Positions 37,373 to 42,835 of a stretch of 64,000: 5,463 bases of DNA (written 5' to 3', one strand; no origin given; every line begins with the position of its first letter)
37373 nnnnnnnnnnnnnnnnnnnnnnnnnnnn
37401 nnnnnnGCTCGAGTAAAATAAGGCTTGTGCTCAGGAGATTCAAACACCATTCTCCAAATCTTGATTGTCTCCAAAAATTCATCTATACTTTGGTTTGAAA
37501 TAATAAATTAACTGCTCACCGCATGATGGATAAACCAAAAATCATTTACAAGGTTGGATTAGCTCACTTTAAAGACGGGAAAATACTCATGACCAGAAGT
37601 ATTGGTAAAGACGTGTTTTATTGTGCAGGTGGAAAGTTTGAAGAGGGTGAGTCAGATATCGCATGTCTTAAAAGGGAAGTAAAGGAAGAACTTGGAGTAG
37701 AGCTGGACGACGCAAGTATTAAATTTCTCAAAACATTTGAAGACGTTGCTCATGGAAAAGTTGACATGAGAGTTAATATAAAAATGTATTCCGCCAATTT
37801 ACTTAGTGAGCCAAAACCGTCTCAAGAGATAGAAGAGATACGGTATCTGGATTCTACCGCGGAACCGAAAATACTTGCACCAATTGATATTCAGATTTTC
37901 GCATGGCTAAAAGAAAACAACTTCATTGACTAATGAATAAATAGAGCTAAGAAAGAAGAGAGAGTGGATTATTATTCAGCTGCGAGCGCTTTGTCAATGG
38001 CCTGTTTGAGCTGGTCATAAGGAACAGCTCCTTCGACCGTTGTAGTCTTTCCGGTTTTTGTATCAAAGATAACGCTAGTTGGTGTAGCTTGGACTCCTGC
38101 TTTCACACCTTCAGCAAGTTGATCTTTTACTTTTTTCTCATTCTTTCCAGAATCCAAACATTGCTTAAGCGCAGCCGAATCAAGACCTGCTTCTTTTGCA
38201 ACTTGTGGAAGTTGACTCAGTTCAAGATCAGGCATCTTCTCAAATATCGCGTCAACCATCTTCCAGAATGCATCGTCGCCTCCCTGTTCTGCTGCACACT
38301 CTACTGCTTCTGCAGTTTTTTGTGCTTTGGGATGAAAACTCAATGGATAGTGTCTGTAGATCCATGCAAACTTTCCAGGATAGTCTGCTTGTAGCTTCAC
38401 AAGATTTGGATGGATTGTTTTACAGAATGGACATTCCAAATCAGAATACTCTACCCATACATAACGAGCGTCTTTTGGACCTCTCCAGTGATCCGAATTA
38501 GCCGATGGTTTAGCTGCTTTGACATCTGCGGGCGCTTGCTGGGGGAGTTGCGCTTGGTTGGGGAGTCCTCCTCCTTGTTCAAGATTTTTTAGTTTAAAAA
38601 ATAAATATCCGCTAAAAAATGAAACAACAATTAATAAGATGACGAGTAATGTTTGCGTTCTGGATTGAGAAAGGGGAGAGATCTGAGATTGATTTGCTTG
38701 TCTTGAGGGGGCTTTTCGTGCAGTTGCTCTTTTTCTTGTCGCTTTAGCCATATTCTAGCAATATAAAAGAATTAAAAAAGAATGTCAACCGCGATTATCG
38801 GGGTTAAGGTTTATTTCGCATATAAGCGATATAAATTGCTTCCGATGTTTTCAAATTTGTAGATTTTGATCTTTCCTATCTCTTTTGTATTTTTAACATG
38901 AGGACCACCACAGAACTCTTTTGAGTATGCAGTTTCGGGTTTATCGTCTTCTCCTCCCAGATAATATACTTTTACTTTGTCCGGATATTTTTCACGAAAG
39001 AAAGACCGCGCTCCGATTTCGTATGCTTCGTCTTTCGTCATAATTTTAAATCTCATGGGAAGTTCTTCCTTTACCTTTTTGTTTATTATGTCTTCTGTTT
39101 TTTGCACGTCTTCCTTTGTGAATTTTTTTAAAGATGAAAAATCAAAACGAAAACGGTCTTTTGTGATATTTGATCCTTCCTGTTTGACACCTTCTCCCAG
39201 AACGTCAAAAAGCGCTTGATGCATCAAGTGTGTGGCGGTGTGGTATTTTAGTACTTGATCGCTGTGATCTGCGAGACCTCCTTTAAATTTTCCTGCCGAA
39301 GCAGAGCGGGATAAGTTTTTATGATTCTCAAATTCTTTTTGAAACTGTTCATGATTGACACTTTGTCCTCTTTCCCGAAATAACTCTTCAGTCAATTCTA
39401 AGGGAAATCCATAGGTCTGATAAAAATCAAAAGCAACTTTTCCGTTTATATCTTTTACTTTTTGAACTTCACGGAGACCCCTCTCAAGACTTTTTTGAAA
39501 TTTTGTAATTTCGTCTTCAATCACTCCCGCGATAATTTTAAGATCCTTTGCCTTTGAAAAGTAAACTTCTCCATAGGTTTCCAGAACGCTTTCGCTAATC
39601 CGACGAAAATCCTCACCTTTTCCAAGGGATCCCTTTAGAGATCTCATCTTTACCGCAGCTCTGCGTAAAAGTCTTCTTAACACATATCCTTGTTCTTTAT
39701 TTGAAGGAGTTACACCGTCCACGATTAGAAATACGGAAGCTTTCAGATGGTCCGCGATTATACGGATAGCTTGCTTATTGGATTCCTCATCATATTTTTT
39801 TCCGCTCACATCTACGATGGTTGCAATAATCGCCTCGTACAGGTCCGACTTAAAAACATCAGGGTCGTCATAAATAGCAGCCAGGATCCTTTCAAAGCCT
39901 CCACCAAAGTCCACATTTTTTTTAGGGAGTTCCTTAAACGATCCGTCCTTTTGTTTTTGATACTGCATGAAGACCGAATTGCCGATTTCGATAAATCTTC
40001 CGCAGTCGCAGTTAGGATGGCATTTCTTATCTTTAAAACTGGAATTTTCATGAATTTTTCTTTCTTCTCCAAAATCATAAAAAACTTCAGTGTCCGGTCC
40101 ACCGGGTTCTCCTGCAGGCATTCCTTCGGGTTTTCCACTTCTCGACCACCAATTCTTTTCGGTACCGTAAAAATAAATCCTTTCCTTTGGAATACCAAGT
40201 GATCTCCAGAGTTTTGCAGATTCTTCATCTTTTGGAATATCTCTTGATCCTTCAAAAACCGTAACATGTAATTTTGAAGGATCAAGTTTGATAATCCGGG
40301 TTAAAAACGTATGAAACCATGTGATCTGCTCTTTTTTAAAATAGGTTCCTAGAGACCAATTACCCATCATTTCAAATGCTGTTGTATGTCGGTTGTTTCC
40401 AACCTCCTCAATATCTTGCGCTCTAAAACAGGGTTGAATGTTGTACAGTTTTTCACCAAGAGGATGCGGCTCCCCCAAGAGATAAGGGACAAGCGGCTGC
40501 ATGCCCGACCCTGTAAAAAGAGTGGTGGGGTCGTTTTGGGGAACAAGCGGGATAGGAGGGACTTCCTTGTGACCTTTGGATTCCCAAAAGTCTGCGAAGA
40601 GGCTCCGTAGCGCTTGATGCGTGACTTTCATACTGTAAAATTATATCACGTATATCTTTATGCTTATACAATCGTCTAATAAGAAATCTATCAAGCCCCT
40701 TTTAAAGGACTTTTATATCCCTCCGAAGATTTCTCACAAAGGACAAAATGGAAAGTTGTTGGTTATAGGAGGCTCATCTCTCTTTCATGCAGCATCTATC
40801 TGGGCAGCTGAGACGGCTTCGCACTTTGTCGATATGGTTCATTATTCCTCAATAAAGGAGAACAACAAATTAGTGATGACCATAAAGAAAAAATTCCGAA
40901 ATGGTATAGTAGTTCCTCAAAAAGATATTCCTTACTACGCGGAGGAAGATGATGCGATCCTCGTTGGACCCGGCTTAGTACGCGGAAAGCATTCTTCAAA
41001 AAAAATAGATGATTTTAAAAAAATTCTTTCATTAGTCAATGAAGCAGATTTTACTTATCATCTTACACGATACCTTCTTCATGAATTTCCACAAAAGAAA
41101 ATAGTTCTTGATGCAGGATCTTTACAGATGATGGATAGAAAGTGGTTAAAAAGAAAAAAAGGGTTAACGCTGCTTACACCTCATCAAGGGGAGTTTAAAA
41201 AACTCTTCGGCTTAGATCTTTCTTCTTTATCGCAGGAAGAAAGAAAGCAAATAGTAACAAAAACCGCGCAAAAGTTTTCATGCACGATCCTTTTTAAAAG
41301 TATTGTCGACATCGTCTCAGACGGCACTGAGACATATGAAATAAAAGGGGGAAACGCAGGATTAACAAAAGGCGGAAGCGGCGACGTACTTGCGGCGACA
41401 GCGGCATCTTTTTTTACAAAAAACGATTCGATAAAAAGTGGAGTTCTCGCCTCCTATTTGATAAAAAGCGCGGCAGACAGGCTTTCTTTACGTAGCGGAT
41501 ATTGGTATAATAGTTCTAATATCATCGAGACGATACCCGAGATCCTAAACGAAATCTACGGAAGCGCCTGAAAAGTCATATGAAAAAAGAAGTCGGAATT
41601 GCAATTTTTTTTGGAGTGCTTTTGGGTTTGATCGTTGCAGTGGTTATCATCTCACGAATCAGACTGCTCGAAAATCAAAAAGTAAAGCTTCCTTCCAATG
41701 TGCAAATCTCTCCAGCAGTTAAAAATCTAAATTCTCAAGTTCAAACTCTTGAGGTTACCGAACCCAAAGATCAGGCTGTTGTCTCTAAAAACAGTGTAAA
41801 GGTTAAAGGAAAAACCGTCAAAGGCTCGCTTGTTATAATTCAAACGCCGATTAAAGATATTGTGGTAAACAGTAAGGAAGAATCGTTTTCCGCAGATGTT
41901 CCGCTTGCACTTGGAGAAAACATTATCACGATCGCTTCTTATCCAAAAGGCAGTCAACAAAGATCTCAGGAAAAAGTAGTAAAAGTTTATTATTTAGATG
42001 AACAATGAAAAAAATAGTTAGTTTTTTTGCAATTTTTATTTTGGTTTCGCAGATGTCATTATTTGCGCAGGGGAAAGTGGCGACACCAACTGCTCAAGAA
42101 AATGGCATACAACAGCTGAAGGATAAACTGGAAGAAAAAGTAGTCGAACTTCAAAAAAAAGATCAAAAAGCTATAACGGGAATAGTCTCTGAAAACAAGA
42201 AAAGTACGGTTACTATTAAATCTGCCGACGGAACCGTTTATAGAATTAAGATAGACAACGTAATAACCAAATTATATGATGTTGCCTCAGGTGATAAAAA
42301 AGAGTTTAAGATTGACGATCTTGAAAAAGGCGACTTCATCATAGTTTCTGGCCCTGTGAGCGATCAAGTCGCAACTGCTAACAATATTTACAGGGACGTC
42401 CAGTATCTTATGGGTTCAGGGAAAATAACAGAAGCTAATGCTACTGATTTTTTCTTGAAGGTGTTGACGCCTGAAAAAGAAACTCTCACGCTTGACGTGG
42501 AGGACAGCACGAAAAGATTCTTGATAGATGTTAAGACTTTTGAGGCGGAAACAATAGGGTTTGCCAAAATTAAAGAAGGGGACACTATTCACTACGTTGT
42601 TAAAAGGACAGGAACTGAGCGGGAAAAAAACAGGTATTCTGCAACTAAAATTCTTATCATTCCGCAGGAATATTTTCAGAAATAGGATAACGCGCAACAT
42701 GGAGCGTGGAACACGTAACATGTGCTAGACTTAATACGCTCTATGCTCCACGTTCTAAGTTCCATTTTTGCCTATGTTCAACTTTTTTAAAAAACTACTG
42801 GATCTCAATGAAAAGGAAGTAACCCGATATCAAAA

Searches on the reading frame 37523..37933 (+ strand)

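Call 6: search_protein_families(library=pfam, proteins=[window:37523-37933:+], max_evalue=0.001)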
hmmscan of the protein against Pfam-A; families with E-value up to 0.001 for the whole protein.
window:37523-37933:+ (136 aa): 1 family
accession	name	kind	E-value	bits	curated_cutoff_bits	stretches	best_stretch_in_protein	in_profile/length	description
PF00293.34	NUDIX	-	1.4e-09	38.5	21.1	1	18-129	14-134/134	NUDIX domain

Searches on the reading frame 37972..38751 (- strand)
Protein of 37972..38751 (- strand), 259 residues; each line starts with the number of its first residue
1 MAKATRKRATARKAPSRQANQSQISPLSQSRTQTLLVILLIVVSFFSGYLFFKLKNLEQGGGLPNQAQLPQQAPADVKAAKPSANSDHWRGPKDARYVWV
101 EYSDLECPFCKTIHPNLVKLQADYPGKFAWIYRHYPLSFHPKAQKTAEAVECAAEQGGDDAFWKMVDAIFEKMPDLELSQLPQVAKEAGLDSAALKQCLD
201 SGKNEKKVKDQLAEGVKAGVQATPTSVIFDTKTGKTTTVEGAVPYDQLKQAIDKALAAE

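Call 6: search_protein_families(library=pfam, proteins=[window:37972-38751:-], max_evalue=0.001)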
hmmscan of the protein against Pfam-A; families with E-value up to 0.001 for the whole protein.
window:37972-38751:- (259 aa): 6 families
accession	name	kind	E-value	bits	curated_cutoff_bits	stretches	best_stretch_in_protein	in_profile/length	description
PF13462.12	Thioredoxin_4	-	9.4e-25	88.1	23.2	1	85-254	3-165/165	Thioredoxin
PF01323.26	DSBA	-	6.9e-17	62.3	25.6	1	101-252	4-190/191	DSBA-like thioredoxin domain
PF13098.12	Thioredoxin_2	-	2.2e-10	41.2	27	1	95-251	5-103/104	Thioredoxin-like domain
PF13743.12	Thioredoxin_5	-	2.7e-06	27.7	27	1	157-249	91-185/186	Thioredoxin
PF18400.7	Thioredoxin_12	-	6.4e-05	23.4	26.1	0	84-137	131-184/190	Thioredoxin-like domain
PF00085.26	Thioredoxin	-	0.00054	20.4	23.5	0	96-128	19-51/103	Thioredoxin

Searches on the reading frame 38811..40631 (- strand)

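Call 6: search_protein_families(library=pfam, proteins=[window:38811-40631:-], max_evalue=0.001)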
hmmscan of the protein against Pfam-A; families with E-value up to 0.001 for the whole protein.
window:38811-40631:- (606 aa): 2 families
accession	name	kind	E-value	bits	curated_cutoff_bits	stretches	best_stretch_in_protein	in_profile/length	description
PF01411.24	tRNA-synt_2c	-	2.1e-115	386.8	30.3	1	8-467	2-452/552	tRNA synthetases class II (A)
PF07973.19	tRNA_SAD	-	5.2e-13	49.2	24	1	553-604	1-44/44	Threonyl and Alanyl tRNA synthetase second additional domain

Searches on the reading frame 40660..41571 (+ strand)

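Call 6: search_protein_families(library=pfam, proteins=[window:40660-41571:+], max_evalue=0.001)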
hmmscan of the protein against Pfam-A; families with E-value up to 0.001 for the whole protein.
window:40660-41571:+ (303 aa): 2 families
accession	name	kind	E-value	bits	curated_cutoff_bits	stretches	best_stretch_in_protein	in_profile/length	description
PF01256.23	Carb_kinase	-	2.5e-32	112.7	27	1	33-293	1-241/242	NAD(P)H-hydrate dehydratase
PF02110.20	HK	-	8.9e-11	42.1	27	1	183-280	129-227/247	Hydroxyethylthiazole kinase family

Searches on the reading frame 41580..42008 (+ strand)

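Call 6: search_protein_families(library=pfam, proteins=[window:41580-42008:+], max_evalue=0.001)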
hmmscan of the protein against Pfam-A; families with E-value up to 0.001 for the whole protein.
window:41580-42008:+ (142 aa): 1 family
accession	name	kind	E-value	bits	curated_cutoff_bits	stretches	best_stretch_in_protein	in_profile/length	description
PF09136.16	Glucodextran_B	-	4.3e-07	30.2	27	1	56-133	2-78/83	Glucodextranase, domain B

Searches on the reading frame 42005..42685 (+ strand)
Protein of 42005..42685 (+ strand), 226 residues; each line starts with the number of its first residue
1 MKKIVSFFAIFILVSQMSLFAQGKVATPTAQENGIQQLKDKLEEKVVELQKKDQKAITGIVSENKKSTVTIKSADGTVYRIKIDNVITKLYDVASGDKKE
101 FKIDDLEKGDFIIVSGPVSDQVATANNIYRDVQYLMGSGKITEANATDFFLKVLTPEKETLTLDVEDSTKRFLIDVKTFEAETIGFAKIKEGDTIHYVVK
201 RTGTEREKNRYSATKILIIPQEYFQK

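Call 6: search_protein_families(library=pfam, proteins=[window:42005-42685:+], max_evalue=0.001)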
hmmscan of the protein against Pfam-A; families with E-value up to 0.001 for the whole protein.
window:42005-42685:+ (226 aa): 1 family
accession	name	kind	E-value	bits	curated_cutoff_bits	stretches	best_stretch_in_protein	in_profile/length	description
PF14527.11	LAGLIDADG_WhiA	-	0.00075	20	23.2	0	135-215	9-87/93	WhiA LAGLIDADG-like domain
